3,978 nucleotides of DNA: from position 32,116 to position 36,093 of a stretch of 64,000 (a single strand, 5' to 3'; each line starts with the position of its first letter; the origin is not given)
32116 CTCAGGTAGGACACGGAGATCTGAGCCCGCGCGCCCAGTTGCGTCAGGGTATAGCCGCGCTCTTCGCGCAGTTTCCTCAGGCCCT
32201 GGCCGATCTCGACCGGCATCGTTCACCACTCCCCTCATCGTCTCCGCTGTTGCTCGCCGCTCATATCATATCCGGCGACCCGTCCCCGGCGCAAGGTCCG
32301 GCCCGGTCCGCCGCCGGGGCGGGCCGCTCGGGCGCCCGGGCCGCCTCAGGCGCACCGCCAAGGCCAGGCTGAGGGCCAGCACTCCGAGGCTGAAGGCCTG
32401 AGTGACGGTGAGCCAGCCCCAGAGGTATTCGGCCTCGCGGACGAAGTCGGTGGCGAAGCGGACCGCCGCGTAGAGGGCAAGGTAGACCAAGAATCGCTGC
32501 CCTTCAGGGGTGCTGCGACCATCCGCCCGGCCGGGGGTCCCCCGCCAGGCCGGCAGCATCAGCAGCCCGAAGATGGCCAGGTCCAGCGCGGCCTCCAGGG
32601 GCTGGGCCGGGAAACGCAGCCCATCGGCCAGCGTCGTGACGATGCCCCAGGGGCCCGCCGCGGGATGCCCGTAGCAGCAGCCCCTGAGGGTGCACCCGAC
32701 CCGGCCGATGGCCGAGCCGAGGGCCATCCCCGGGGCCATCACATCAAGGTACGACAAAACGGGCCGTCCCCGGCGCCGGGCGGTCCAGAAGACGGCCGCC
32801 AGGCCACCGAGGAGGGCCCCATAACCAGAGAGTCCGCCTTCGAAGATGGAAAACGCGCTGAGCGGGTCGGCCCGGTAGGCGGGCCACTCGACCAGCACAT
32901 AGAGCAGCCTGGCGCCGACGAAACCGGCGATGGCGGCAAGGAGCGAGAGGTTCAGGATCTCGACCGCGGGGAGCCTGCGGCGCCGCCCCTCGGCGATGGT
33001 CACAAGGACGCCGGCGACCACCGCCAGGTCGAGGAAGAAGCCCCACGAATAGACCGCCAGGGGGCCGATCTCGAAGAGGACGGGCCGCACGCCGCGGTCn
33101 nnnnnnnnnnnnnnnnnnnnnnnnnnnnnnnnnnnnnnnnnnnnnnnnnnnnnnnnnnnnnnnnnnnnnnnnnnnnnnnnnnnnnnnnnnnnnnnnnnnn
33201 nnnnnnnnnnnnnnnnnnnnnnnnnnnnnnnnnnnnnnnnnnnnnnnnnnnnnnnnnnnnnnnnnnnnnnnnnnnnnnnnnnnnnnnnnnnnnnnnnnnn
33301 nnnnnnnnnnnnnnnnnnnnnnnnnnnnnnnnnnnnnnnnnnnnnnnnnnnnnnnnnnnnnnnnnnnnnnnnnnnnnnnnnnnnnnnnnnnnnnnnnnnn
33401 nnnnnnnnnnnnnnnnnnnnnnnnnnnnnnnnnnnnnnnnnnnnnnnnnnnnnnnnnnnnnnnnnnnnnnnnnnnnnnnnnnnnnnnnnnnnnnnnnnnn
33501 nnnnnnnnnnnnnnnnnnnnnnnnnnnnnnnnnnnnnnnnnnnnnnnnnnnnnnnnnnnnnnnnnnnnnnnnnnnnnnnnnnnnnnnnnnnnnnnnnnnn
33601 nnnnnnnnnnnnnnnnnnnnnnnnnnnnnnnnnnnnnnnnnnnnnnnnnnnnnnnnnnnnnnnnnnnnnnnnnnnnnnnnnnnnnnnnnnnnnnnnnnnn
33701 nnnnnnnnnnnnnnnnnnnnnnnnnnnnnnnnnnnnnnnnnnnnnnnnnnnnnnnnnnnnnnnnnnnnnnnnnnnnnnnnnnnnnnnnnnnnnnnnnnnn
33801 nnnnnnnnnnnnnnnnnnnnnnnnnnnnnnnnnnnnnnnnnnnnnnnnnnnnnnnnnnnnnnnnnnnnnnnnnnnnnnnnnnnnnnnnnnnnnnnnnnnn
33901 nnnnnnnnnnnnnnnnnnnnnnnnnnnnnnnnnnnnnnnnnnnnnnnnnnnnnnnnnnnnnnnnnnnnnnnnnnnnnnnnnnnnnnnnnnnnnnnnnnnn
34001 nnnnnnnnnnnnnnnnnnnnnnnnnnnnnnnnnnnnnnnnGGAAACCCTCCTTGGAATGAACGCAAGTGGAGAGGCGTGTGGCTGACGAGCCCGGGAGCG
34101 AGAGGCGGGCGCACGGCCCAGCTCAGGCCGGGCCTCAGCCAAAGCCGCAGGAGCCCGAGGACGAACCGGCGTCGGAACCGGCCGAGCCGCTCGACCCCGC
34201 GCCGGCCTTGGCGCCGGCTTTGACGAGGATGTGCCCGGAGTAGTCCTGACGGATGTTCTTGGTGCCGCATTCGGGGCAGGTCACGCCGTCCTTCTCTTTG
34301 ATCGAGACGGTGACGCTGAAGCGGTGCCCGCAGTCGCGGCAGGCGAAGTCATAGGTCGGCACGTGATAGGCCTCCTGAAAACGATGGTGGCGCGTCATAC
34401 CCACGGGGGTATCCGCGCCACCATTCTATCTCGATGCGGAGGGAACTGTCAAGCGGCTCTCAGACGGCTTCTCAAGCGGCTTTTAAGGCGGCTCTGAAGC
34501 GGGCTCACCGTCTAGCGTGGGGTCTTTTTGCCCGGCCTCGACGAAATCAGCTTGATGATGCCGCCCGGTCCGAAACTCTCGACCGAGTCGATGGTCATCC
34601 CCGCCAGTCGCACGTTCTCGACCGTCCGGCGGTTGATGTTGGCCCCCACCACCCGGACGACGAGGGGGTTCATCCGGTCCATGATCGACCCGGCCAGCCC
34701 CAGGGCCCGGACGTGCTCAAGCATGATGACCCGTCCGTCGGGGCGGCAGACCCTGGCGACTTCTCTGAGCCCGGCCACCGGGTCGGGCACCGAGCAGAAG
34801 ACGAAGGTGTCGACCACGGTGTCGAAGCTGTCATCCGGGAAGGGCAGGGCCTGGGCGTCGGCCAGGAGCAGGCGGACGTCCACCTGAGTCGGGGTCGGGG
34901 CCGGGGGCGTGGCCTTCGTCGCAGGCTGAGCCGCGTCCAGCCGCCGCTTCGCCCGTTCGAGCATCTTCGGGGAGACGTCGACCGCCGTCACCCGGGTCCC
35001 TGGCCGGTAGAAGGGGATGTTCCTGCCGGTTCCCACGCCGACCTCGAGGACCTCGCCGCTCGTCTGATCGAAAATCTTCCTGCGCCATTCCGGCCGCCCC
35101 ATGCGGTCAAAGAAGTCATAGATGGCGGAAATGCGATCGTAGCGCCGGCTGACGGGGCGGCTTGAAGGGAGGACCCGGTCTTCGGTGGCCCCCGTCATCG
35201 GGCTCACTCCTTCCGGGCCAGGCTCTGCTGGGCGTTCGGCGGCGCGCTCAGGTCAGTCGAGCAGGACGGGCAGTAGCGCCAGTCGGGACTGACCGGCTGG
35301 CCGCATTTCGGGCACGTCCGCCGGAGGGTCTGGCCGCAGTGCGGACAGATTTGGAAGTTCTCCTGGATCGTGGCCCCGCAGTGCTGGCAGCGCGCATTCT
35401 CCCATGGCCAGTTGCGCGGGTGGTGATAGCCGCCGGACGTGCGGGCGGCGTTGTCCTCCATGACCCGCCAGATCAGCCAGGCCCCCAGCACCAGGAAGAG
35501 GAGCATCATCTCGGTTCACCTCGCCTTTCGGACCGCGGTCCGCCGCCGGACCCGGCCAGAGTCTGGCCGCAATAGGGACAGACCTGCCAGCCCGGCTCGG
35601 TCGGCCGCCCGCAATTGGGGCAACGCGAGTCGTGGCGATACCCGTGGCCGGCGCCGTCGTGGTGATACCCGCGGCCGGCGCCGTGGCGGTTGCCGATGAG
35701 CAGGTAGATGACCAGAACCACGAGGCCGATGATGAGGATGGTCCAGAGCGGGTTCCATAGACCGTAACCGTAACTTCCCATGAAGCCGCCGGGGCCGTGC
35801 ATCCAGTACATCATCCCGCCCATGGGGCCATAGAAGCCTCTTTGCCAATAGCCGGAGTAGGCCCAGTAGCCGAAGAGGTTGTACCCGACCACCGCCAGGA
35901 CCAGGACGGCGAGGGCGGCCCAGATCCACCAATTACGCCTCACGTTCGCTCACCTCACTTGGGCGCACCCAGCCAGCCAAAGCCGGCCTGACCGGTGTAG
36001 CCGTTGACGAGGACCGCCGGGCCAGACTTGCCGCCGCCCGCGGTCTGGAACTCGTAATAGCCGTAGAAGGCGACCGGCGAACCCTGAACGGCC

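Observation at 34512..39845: Sigma-54 promoter plus NtrC-type two-component pair controlling an uncharacterised four-gene envelope operon (best candidate for a new system)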

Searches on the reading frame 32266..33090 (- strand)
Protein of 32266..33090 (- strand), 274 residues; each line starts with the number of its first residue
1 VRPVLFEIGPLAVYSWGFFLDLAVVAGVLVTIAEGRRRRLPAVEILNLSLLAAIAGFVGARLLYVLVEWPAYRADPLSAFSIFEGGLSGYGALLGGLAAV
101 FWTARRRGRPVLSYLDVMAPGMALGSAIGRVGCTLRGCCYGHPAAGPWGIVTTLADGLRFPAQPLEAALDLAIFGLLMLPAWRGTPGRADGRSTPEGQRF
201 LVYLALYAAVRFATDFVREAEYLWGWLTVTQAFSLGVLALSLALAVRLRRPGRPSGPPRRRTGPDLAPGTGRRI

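Call 3: search_protein_families(library=pfam, proteins=[window:32266-33090:-], max_evalue=0.01)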
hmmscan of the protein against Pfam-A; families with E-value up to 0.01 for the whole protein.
window:32266-33090:- (274 aa): 1 family
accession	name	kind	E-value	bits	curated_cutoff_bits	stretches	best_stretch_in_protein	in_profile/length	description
PF01790.23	LGT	-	3.7e-51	174.2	24.9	1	3-246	1-239/240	Prolipoprotein diacylglyceryl transferase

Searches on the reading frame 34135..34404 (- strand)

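Call 3: search_protein_families(library=pfam, proteins=[window:34135-34404:-], max_evalue=0.01)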
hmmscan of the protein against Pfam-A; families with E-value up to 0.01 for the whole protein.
window:34135-34404:- (89 aa): 11 families
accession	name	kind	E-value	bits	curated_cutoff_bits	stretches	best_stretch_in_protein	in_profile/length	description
PF09723.15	Zn_ribbon_8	-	2.3e-13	50.4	34.4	1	16-53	2-39/41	Zinc ribbon domain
PF24463.1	DUF7577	-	7.6e-05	22.7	28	1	39-50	1-12/27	Domain of unknown function (DUF7577)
PF24441.1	DUF7560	-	0.00012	22.1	27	0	17-37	3-23/44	Family of unknown function (DUF7560)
PF23455.1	DUF7129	-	0.00036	20.6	30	1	12-49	4-36/45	Domain of unknown function (DUF7129)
PF13248.11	Zn_ribbon_3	-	0.00048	19.9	27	0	41-52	3-13/26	zinc-ribbon domain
PF03604.18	Zn_ribbon_RPAB4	-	0.00049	20.2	24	0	32-47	9-24/32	DNA directed RNA polymerase, 7 kDa subunit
PF23550.1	zf_Tbcl_Rhp7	-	0.00052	19.9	27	1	22-49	7-36/39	DNA repair protein rhp7 treble clef domain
PF08271.17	Zn_Ribbon_TF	-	0.00062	19.7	29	0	42-56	2-16/43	TFIIB zinc-binding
PF01155.25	HypA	-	0.00073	20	28.9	1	18-53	69-99/112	Hydrogenase/urease nickel incorporation, metallochaperone, hypA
PF05129.18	Zn_ribbon_Elf1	-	0.00078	19.9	29.8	1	17-48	20-54/79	Transcription elongation factor Elf1 like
PF14446.12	Prok-RING_1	-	0.0052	17.1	29.1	0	21-53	6-33/54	Prokaryotic RING finger family 1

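Call 7: search_protein_families(library=ncbifam, proteins=[window:34135-34404:-], max_evalue=0.01)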
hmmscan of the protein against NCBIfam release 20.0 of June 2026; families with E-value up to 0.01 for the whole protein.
window:34135-34404:- (89 aa): 8 families
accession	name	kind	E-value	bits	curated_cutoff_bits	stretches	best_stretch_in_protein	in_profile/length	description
TIGR02605.1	CxxC_CxxC_SSSS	subfamily_domain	6.8e-14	51.7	31.3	1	16-56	2-42/52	FmdB family zinc ribbon protein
NF053663.1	RPWMISH_prot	domain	1.6e-06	28.8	120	1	16-53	2-39/115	RPWMISH domain-containing protein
NF047912.1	ECs_2282_CxxC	subfamily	0.00055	19.8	37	1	20-48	3-35/60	ECs_2282 family putative zinc-binding protein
NF041664.1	RNAP_arch_Epp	equivalog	0.0022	17.9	50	1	21-61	2-33/57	transcription elongation factor subunit Spt4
NF033497.1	rubre_like_arch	subfamily_domain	0.0026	17.4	32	0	22-48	3-24/34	rubrerythrin-like domain-containing protein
NF011482.0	PRK14892.1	equivalog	0.0042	17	109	1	3-49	3-51/101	putative transcription elongation factor Elf1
TIGR04165.1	methano_modCys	hypoth_equivalog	0.0046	17.2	60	0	18-31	35-48/50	TIGR04165 family Cys-rich peptide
NF001606.0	PRK00398.1-3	equivalog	0.0071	16.1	72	0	32-47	11-26/44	DNA-directed RNA polymerase subunit P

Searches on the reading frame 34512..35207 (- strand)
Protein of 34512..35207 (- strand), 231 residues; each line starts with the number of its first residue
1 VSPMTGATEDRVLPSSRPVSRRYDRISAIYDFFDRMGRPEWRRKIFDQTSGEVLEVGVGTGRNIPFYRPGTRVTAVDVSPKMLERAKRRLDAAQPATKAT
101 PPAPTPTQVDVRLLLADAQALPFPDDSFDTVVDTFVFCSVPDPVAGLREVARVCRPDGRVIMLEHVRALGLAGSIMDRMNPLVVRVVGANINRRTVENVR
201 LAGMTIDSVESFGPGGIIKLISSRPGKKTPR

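Call 3: search_protein_families(library=pfam, proteins=[window:34512-35207:-], max_evalue=0.01)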
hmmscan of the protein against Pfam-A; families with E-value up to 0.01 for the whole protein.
window:34512-35207:- (231 aa): 6 families
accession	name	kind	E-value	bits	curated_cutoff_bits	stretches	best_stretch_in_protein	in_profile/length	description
PF08241.18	Methyltransf_11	-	3.1e-23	82.7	21.2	1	54-162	1-95/95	Methyltransferase domain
PF13649.12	Methyltransf_25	-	2.7e-19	70.1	27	1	53-158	1-97/97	Methyltransferase domain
PF08242.18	Methyltransf_12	-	2.4e-14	54.3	30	1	54-160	1-98/98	Methyltransferase domain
PF01209.24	Ubie_methyltran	-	5.2e-14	52.6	20.1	1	5-167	2-156/233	ubiE/COQ5 methyltransferase family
PF13847.12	Methyltransf_31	-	3.2e-13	50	27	1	51-178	5-125/145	Methyltransferase domain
PF13489.12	Methyltransf_23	-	8.8e-12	45.5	27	1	44-165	15-119/164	Methyltransferase domain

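Call 7: search_protein_families(library=ncbifam, proteins=[window:34512-35207:-], max_evalue=0.01)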
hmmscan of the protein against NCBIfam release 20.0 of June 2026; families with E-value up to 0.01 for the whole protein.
window:34512-35207:- (231 aa): 33 families (the best 25 are shown)
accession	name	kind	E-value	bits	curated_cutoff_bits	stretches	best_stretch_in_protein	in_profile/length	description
NF045882.1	PLipidMtase_Leg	equivalog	6.2e-25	88.2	390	1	48-168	41-149/207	phospholipid N-methyltransferase PmtA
NF001241.0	PRK00216.1-2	equivalog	2.2e-18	66.8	327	1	19-167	20-152/231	demethylmenaquinone methyltransferase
TIGR01934.1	MenG_MenH_UbiE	subfamily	6.9e-17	61.5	158.35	1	19-168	8-147/223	ubiquinone/menaquinone biosynthesis methyltransferase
NF043040.1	corrin_prot_MT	hypoth_equivalog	2.1e-15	56.8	180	1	44-199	33-184/216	corrinoid protein-associated methyltransferase CpaM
NF041537.1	ArsM_AhpD_UU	exception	8e-14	51.2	510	1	52-203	79-221/345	arsenite methyltransferase/AhpD domain selenoprotein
NF001243.0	PRK00216.1-4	equivalog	5.7e-13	48.7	235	1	6-165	3-154/237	demethylmenaquinone methyltransferase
NF001244.0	PRK00216.1-5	equivalog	9.3e-13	48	216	1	24-167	15-158/236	bifunctional demethylmenaquinone methyltransferase/2-methoxy-6-polyprenyl-1,4-benzoquinol methylase UbiE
NF047649.1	MTase_UXPK_star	exception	1.7e-11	43.7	460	1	53-174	81-193/283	methyltransferase/UXPK-star double selenoprotein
NF045667.1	MTase_DVU1556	equivalog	2.4e-11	43.5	155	1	50-162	23-119/213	DVU_1556 family methyltransferase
TIGR02752.1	MenG_heptapren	equivalog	2.8e-11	43.4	419.85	1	9-165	4-152/231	demethylmenaquinone methyltransferase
NF052510.1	methyltran_MpqE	exception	3e-11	43.2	335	1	47-168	44-157/234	methyl-plastoquinone biosynthesis methyltransferase MpqE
NF007610.0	PRK10258.1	equivalog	2.7e-10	40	342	1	43-162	36-138/251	malonyl-ACP O-methyltransferase BioC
NF001240.0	PRK00216.1-1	equivalog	4.2e-10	39.1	378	1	110-185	116-192/251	bifunctional demethylmenaquinone methyltransferase/2-methoxy-6-polyprenyl-1,4-benzoquinol methylase UbiE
NF041536.1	ArsM_DUF2284_UU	exception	4.3e-10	38.5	575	1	52-179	79-197/459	arsenite methyltransferase/DUF2284 domain selenoprotein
NF041820.1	daptide_MTase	equivalog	1e-09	38.2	175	1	46-98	33-86/243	daptide-type RiPP biosynthesis methyltransferase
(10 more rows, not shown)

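Call 84: search_protein_families(library=padloc, proteins=[window:34512-35207:-], max_evalue=0.001)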
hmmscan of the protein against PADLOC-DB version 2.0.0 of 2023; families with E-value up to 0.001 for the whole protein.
window:34512-35207:- (231 aa): 2 families
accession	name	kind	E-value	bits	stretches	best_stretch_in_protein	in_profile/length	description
PDLC04134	mad2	-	1.1e-14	52.2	1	26-169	268-401/492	mads_2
PDLC03233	MTase_II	-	0.00088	15.9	0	111-133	476-498/731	Type II methyltransferase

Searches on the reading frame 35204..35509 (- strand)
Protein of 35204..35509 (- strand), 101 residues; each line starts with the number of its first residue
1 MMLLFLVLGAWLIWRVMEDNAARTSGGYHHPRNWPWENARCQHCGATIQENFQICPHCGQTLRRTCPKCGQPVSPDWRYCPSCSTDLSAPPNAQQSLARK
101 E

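Call 3: search_protein_families(library=pfam, proteins=[window:35204-35509:-], max_evalue=0.01)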
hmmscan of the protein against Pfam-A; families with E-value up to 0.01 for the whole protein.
window:35204-35509:- (101 aa): 17 families
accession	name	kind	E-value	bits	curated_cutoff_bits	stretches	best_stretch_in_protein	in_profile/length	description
PF13240.11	Zn_Ribbon_1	-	9e-15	54.4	25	2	66-87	2-23/23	zinc-ribbon domain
PF12773.13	DZR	-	1.4e-12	48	27.3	1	41-83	1-44/45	Double zinc ribbon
PF13248.11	Zn_ribbon_3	-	2.2e-12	46.4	27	2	65-86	4-25/26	zinc-ribbon domain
PF24463.1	DUF7577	-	2.7e-11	43.3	28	2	38-63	2-27/27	Domain of unknown function (DUF7577)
PF17032.10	Zn_ribbon_15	-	9.6e-10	39.6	28.9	2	38-59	52-73/73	zinc-ribbon family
PF18912.6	DZR_2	-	3.7e-07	30.3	27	1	40-84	9-56/56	Double zinc ribbon domain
PF24460.1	DUF7575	-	2.3e-05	24.1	28.5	1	64-87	4-27/28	Domain of unknown function (DUF7575)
PF10571.15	UPF0547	-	3.1e-05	24.5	29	0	64-83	1-20/26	Uncharacterised protein family UPF0547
PF07191.17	Zn_ribbon_6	-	0.00053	20.4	25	0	37-71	15-47/67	Double zinc ribbon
PF14803.11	Zn_ribbon_Nudix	-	0.00057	20.2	25.6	0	66-74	3-11/34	Nudix N-terminal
PF24444.1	DUF7563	-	0.001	18.9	27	0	39-52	2-15/39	Family of unknown function (DUF7563)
PF17848.7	Zn_ribbon_ACC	-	0.0012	19.4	24.5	0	40-58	3-26/26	Acetyl-CoA carboxylase zinc finger domain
PF10005.14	Zn_ribbon_DZR_6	-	0.0018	19.4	23.4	0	65-95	3-33/93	zinc-ribbon domain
PF24458.1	DUF7573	-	0.0074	16.7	30.2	0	65-83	13-36/39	Domain of unknown function (DUF7573)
PF01155.25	HypA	-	0.0086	16.5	28.9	0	38-61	70-95/112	Hydrogenase/urease nickel incorporation, metallochaperone, hypA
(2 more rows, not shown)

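Call 7: search_protein_families(library=ncbifam, proteins=[window:35204-35509:-], max_evalue=0.01)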
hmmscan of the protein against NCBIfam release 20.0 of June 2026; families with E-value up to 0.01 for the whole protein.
window:35204-35509:- (101 aa): 5 families
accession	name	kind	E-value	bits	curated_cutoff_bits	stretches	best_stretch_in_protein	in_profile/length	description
NF011149.0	PRK14559.1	equivalog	0.00076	18.3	374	1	41-86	4-50/642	serine/threonine phosphatase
TIGR03826.1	YvyF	hypoth_equivalog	0.0013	18.7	124.15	0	61-90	79-107/137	TIGR03826 family flagellar region protein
NF011302.0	PRK14714.1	equivalog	0.0028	15.2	1791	1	40-88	682-733/1350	DNA-directed DNA polymerase II large subunit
NF045510.1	4Cys_prefix_kin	domain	0.0041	17.3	24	0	30-46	9-24/26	4-Cys prefix domain-containing protein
NF053815.1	teico_TcaA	equivalog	0.0055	15.6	550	0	64-96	2-34/463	membrane-associated protein TcaA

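Call 84: search_protein_families(library=padloc, proteins=[window:35204-35509:-], max_evalue=0.001)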
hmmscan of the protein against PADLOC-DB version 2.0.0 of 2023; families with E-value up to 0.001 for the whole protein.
window:35204-35509:- (101 aa): 1 family
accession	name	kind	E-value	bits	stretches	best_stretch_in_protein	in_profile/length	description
PDLC03582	REase_II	-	0.00036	17.6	0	64-97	131-164/521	Type II restriction enzyme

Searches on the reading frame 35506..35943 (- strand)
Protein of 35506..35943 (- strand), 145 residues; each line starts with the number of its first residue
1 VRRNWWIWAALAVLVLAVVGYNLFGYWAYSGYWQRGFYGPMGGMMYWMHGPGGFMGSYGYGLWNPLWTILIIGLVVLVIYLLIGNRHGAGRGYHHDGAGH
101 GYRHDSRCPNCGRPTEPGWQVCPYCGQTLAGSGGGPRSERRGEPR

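Call 3: search_protein_families(library=pfam, proteins=[window:35506-35943:-], max_evalue=0.01)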
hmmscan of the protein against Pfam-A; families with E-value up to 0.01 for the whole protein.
window:35506-35943:- (145 aa): 6 families
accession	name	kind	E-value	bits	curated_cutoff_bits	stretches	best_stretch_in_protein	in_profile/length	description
PF13248.11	Zn_ribbon_3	-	1.5e-07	31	27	1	107-127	4-24/26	zinc-ribbon domain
PF13240.11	Zn_Ribbon_1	-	2e-06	27.8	25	1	108-127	2-21/23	zinc-ribbon domain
PF12773.13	DZR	-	1.3e-05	25.7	27.3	1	106-126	25-45/45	Double zinc ribbon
PF24460.1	DUF7575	-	0.00057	19.6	28.5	1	106-129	4-27/28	Domain of unknown function (DUF7575)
PF08209.17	Sgf11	-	0.0041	17.1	26.4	0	107-114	6-13/33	Sgf11 (transcriptional regulation protein)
PF17032.10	Zn_ribbon_15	-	0.0054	17.9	28.9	1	105-126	52-73/73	zinc-ribbon family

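Call 7: search_protein_families(library=ncbifam, proteins=[window:35506-35943:-], max_evalue=0.01)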
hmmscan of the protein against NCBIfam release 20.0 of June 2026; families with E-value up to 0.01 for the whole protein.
window:35506-35943:- (145 aa): 0 families

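Call 20: find_homologous_proteins(query=window:35506-35943:-, max_evalue=0.001)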
Query window:35506-35943:- (145 aa): 5 proteins with E <= 0.001 among 267 candidates.
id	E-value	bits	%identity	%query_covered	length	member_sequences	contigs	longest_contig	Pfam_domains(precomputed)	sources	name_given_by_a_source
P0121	2.8e-97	342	100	100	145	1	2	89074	PF13240.12,PF12773.14,PF13248.12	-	-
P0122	1.2e-72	261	79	100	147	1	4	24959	PF13248.12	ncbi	ncbi:MAG: zinc ribbon domain-containing protein [Bacillota bacterium]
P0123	6.0e-64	233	76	93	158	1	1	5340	PF13248.12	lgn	-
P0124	8.8e-50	187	59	100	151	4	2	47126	PF13248.12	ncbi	-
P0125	1.5e-46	176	60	92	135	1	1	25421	PF13248.12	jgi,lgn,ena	-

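Call 71: find_related_loci(query=A4, collection=metagenome_contigs, flank=6000)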
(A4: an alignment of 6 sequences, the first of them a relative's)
Query A4 (145 aa) in metagenome_contigs; peptide patterns used: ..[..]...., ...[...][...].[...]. (x = any residue, [..] = any of these).
449 stretches matched a pattern; 1 encode a relative of the query (tblastn E <= 1e-3); 1 distinct loci.
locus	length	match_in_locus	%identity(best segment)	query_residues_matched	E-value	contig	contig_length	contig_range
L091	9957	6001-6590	59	1-133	8e-35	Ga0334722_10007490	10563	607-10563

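Call 84: search_protein_families(library=padloc, proteins=[window:35506-35943:-], max_evalue=0.001)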
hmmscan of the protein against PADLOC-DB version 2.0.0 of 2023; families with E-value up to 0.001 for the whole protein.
window:35506-35943:- (145 aa): 1 family
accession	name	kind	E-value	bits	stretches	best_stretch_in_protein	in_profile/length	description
PDLC03582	REase_II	-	0.00063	16.8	1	86-138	111-163/521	Type II restriction enzyme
